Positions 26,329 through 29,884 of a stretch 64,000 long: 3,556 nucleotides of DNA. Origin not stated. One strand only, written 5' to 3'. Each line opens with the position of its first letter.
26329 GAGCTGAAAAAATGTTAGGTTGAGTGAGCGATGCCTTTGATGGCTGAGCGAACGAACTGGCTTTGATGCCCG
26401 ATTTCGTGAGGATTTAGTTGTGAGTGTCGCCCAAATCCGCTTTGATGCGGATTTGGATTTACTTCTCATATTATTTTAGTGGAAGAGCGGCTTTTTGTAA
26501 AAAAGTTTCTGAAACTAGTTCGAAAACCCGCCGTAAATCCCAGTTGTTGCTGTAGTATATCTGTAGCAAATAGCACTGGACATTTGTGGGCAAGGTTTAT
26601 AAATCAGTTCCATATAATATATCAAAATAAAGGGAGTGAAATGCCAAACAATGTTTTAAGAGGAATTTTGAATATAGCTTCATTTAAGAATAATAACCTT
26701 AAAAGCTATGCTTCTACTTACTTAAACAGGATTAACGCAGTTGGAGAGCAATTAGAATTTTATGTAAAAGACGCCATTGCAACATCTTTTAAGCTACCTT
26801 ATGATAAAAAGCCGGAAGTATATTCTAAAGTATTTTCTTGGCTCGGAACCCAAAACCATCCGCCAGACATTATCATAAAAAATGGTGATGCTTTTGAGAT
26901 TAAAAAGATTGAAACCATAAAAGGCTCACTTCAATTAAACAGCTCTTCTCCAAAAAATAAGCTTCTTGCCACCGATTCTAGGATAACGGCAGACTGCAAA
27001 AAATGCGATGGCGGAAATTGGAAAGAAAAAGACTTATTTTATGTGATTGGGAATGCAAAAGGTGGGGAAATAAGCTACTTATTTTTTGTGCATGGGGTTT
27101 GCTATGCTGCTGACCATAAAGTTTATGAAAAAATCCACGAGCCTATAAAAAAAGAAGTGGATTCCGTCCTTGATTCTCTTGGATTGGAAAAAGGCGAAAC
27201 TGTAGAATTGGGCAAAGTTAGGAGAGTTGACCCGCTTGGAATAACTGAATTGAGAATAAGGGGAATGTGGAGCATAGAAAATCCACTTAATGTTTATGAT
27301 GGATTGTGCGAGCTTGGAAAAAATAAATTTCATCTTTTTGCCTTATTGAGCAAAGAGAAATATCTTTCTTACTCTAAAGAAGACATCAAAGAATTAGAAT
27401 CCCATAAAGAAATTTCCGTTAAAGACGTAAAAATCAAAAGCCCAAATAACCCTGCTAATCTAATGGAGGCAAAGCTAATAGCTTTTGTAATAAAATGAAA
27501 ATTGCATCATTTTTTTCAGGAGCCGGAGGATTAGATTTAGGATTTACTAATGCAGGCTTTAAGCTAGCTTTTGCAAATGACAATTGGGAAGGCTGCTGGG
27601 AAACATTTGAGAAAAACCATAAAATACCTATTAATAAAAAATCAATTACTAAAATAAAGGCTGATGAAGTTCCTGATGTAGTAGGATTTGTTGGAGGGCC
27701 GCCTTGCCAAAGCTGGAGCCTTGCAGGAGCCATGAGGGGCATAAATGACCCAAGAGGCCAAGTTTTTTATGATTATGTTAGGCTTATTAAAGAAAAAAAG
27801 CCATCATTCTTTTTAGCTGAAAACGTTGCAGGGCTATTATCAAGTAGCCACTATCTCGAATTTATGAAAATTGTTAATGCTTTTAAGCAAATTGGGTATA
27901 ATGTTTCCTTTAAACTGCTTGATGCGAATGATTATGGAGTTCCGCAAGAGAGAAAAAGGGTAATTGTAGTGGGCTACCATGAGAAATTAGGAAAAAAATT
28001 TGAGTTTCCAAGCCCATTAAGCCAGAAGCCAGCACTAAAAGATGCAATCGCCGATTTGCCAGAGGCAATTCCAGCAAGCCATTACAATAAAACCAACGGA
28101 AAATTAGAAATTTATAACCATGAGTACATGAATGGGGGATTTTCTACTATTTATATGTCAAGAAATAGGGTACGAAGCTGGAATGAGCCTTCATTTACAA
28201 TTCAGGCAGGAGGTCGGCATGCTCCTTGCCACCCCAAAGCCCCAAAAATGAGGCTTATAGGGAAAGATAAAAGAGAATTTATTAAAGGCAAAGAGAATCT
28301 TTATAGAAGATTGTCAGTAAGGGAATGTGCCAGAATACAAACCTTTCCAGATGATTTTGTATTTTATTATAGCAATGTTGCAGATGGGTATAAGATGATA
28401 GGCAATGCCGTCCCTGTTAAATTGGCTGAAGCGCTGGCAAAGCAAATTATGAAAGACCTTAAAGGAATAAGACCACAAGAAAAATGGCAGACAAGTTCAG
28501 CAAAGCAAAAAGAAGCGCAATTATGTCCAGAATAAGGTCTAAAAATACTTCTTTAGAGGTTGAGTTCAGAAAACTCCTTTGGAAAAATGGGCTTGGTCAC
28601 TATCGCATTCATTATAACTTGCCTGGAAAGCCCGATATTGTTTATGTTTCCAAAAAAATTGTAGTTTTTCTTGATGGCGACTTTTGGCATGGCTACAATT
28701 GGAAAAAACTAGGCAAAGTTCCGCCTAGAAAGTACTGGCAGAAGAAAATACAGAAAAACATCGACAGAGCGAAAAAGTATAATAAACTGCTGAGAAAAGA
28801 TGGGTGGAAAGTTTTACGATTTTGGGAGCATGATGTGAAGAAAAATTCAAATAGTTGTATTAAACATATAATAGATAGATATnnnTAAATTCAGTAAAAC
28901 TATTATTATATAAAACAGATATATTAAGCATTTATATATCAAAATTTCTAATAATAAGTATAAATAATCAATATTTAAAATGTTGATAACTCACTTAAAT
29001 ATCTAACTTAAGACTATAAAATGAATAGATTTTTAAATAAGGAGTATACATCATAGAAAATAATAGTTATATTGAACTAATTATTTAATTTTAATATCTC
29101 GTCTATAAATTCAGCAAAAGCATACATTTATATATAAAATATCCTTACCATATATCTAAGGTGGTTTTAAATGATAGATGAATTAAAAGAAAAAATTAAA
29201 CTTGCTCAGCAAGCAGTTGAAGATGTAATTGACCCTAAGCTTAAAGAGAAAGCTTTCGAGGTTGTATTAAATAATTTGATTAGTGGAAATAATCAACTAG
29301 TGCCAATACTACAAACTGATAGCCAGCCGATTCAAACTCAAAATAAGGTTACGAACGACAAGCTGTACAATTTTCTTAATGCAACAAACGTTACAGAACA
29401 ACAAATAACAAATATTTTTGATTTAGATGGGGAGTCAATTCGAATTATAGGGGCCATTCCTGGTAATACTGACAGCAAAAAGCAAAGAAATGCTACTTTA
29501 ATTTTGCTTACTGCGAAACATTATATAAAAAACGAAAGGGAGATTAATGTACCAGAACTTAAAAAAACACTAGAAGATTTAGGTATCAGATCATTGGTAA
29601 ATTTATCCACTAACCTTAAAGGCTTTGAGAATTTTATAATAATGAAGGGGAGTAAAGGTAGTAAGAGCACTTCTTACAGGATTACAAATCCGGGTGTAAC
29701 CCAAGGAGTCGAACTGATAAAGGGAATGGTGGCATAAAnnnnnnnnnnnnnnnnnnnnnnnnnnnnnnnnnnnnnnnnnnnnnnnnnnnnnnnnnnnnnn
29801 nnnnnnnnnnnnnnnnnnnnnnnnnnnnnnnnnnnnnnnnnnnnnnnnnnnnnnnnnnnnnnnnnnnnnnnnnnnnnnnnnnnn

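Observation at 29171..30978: AT-rich three-gene cassette beside the R-M system: two paralogous wHTH proteins plus a HEPN-like/wHTH protein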

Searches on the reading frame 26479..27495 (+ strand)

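Call 3: search_protein_families(library=pfam, proteins=[window:26479-27495:+], max_evalue=1)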
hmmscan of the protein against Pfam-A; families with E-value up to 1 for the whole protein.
window:26479-27495:+ (339 aa): 1 family
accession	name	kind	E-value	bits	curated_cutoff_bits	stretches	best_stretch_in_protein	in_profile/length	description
PF09521.16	RE_NgoPII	-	1.6e-83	280.3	25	1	58-320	2-262/262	NgoPII restriction endonuclease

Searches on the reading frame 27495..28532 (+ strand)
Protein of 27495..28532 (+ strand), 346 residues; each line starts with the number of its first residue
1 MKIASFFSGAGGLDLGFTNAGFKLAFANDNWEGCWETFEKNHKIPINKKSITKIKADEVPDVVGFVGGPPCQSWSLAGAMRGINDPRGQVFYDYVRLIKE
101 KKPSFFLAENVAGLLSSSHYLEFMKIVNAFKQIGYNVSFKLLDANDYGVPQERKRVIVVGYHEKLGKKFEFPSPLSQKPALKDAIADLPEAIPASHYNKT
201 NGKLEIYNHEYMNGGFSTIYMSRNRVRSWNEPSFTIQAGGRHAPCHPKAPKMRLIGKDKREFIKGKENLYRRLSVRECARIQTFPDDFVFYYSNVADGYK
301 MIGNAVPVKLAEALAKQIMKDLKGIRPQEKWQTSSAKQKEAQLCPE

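Call 3: search_protein_families(library=pfam, proteins=[window:27495-28532:+], max_evalue=1)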
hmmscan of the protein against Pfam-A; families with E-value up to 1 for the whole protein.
window:27495-28532:+ (346 aa): 1 family
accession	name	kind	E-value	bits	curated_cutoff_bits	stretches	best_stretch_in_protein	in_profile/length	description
PF00145.23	DNA_methylase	-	2.4e-96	323.4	22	1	1-320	1-324/324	C-5 cytosine-specific DNA methylase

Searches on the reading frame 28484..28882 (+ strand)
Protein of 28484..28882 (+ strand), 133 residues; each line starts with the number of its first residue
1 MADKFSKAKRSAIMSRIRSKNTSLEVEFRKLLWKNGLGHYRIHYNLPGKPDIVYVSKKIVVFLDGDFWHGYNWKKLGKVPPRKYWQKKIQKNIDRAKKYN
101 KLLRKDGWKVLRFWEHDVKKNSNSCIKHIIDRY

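Call 3: search_protein_families(library=pfam, proteins=[window:28484-28882:+], max_evalue=1)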
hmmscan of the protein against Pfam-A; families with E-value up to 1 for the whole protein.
window:28484-28882:+ (133 aa): 3 families
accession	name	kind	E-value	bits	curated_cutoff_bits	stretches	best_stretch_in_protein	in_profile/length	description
PF03852.21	Vsr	-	6.2e-24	84.1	27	1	2-75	1-74/74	DNA mismatch endonuclease Vsr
PF04480.18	DUF559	-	8.6e-07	29.2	20.6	1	94-131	69-106/109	Protein of unknown function (DUF559)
PF18741.7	MTES_1575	-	0.00032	21.2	38.2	1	89-131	52-94/96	REase_MTES_1575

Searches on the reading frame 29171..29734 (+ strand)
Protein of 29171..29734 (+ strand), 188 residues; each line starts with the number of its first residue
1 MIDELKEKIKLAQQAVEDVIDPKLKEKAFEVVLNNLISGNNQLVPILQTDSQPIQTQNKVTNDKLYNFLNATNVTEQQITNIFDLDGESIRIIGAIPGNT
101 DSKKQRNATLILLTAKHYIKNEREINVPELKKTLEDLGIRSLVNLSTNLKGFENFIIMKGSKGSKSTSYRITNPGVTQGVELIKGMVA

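Call 3: search_protein_families(library=pfam, proteins=[window:29171-29734:+], max_evalue=1)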
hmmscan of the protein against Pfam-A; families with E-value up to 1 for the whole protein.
window:29171-29734:+ (188 aa): 0 families

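Call 4: search_protein_families(library=padloc, proteins=[window:29171-29734:+], max_evalue=1)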
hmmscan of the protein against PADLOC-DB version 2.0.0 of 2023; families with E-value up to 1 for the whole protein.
window:29171-29734:+ (188 aa): 3 families
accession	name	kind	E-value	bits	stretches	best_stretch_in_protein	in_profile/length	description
PDLC02908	Ankyrin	-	0.0038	13.5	1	42-134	162-256/880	-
PDLC01341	Csx1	-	0.0067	13.9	1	28-136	201-282/354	CAS-III; associated_signaling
PDLC01612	Csm2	-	0.027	13.6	1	71-155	18-89/101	CAS-III-A; effector_SS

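Call 5: search_protein_families(library=ncbifam, proteins=[window:29171-29734:+], max_evalue=1)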
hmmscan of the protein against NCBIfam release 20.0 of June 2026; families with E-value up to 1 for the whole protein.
window:29171-29734:+ (188 aa): 0 families

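Call 16: find_homologous_proteins(query=window:29171-29734:+, max_evalue=0.01)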
Query window:29171-29734:+ (188 aa): 6 proteins with E <= 0.01 among 115 candidates.
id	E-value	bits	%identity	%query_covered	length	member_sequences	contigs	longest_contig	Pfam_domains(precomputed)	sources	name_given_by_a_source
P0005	2.4e-112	390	100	100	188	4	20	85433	-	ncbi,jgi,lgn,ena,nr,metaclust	ncbi:hypothetical protein J4234_02700 [Candidatus Woesearchaeota archaeon]|nr:hypothetical protein [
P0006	1.2e-97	343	88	99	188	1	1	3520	-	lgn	-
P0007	6.6e-43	164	45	95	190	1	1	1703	-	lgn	-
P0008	2.5e-36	143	43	99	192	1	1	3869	-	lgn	-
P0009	1.2e-30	124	39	99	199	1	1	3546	-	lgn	-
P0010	2.0e-14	72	31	98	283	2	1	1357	-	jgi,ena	-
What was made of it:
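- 29171..29737 (+): Gene A (188 aa). Acidic N-terminal helical hairpin (aa 1-38, pI 4.8), disordered linker (aa 39-61), then beta-hairpin plus winged helix (aa 83-187, pI 9.4). Homologues at 88-31% identity: call 16.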

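Call 18: find_encoding_contigs(protein=P0006, flank=8000, max_places=3)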
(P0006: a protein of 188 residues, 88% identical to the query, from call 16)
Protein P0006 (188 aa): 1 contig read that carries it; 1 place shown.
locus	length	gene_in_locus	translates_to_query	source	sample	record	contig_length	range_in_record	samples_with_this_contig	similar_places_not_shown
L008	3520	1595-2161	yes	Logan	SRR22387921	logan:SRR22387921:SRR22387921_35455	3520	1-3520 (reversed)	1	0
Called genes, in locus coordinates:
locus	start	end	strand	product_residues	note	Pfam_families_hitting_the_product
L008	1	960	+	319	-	?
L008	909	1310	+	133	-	PF03852:Vsr, PF18741:MTES_1575 (faint)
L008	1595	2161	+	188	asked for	-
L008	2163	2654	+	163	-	-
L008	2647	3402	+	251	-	-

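Call 19: find_encoding_contigs(protein=P0008, flank=8000, max_places=3)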
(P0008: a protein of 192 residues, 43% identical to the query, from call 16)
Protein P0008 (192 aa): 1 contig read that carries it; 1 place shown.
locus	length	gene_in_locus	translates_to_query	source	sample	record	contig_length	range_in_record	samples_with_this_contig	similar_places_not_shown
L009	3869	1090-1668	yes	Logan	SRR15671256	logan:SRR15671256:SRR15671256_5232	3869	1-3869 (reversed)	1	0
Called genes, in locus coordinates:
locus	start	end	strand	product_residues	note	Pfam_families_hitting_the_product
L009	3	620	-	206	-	?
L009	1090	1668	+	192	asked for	-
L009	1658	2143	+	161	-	-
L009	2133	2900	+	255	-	-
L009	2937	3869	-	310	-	?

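Call 20: find_encoding_contigs(protein=P0009, flank=8000, max_places=3)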
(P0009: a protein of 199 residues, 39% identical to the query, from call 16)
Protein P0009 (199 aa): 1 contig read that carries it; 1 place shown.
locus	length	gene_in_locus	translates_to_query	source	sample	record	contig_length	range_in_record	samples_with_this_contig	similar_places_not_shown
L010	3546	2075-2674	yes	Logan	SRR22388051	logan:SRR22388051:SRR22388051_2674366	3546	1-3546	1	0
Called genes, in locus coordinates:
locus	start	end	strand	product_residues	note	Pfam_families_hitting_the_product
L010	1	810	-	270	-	?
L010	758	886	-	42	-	-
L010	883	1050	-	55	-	-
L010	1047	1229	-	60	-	-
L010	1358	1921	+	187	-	-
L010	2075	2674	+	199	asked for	-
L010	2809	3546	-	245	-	?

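Call 42: predict_structure(alignment_id=A2)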
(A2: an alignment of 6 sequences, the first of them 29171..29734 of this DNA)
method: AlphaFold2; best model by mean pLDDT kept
length: 188 residues; sequences in the alignment: 6
mean_pLDDT: 77.7   pTM: 0.62
mean pLDDT of the five models: 77.7, 75.8, 75.3, 73.7, 72.2
residues with pLDDT >= 90: 46; 70-90: 111; 50-70: 8; < 50: 23
segments of 3 or more residues with pLDDT < 50: 39-61
pLDDT, mean of each block of 10 residues (from residue 1): 76 79 78 68 31 33 74 83 80 88 91 92 91 86 80 84 83 93 88
secondary structure, 60 per line:
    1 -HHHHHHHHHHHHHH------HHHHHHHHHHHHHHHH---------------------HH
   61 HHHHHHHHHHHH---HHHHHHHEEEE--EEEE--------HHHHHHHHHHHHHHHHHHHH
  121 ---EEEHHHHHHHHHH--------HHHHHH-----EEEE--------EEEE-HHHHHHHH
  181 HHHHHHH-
elements in order: H2-15 H22-37 H59-72 H76-82 E83-86 E89-92 H101-120 E124-126 H127-136 H145-150 E156-159 E168-171 H173-187
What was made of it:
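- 29171..29737 (+): AF2 model, pLDDT 78: call 42.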

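Call 52: fold_search(model_id=the predicted structure, library=pdb)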
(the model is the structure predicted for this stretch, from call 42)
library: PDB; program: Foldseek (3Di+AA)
matches with E <= 10: 650; with E <= 0.001: 0
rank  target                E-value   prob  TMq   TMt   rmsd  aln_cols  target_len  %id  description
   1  4zzl_A                4.9e-02  0.77  0.28  0.35  13.3       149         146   17  MexR R21W derepressor mutant causing multidrug resistance in P. aeruginosa by mexAB-oprM efflux pump expression (released 2016-07-27)
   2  5yi0_A                5.8e-02  0.87  0.30  0.37  12.0       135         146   15  Structure of Lactococcus lactis ZitR, C30AH42A mutant (released 2017-12-06)
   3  6fi9_A                9.1e-02  0.85  0.30  0.38  10.8       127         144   14  Crystal Structure of a zinc-responsive MarR family member, Lactococcus lactis ZitR (released 2019-02-20)
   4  7jps_A                1.0e-01  0.93  0.31  0.18   4.3        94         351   11  ORC-DNA: Human Origin Recognition Complex (ORC) with DNA bound in the core (released 2020-09-09)
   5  5yhy                  1.0e-01  0.69  0.29  0.36  12.1       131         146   15  Structure of Lactococcus lactis ZitR, C30S mutant (released 2017-12-06)
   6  5yi1                  1.1e-01  0.99  0.30  0.41   4.9        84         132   17  Structure of Lactococcus lactis ZitR, C30AH42A mutant in apo form (released 2017-12-06)
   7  4xgc_A                1.1e-01  0.38  0.27  0.19  13.2       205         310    8  Crystal structure of the eukaryotic origin recognition complex (released 2015-04-01)
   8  5yi3_B                1.4e-01  0.69  0.29  0.36  11.3       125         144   14  Structure of Lactococcus lactis ZitR, C30S mutant in complex with DNA (released 2017-12-06)
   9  7jpo_A                1.6e-01  0.89  0.30  0.18   4.3        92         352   11  ORC-O1AAA: Human Origin Recognition Complex (ORC) with dynamic/unresolved ORC2 WH (released 2020-09-02)
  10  5yhx_A                1.7e-01  0.63  0.29  0.36  11.4       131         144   16  Structure of Lactococcus lactis ZitR, wild type (released 2017-12-06)
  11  4ooi_C                1.9e-01  0.97  0.31  0.57   3.3        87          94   20  Reduced HlyU from Vibrio cholerae N16961 (released 2014-12-31)
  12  7dvu                  2.0e-01  0.63  0.27  0.33   6.9        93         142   22  Crystal structure of heme sensor protein PefR in complex with heme and cyanide (released 2021-09-29)
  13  6o8k                  2.1e-01  0.98  0.31  0.57   3.2        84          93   17  Crystal Structure of apo and reduced Sulfide-responsive transcriptional repressor (SqrR) from Rhodobacter capsulatus. (released 2020-04-01)
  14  6o8m                  2.1e-01  0.98  0.31  0.56   3.3        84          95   17  Crystal Structure of C9S apo Sulfide-responsive transcriptional repressor (SqrR) from Rhodobacter capsulated bound to di (released 2020-04-01)
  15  7dvs_B                2.1e-01  0.93  0.30  0.39   3.8        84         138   20  Crystal structure of Apo (heme-free) PefR (released 2021-09-29)
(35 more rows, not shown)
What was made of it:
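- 29171..29737 (+): Foldseek wHTH hits: call 52.
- Checked: Its Foldseek hits are MarR, ArsR, ORC-WH and AspA, with target-normalised TM-score (TMt) about 0.55-0.64, but E is above 0.05 (calls 42, 52).
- Foldseek hits for A include the plasmid centromere binders AspA and TubR (call 52).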

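Call 74: search_protein_families(library=phrogs, proteins=[window:29171-29734:+], max_evalue=0.01)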
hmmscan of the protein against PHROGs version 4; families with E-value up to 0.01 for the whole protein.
window:29171-29734:+ (188 aa): 0 families
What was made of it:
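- A, B and C have no PHROG match (call 74).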

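Call 85: search_protein_families(library=pfam, alignment_id=A7, max_evalue=0.1)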
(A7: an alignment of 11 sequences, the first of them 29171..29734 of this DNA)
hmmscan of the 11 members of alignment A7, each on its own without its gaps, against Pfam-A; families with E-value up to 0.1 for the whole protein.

A. member 1, window:29171-29734:+ (188 aa): 0 families

B. families by the number of members that match (of 11 scanned): 5 families
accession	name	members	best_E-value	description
PF08461.16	HTH_12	1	0.01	Ribonuclease R winged-helix domain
PF18403.7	Thioredoxin_15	1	0.023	Thioredoxin-like domain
PF09435.16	DUF2015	1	0.028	Fungal protein of unknown function (DUF2015)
PF11155.13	DUF2935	1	0.066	Domain of unknown function (DUF2935)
PF13443.12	HTH_26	1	0.096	Cro/C1-type HTH DNA-binding domain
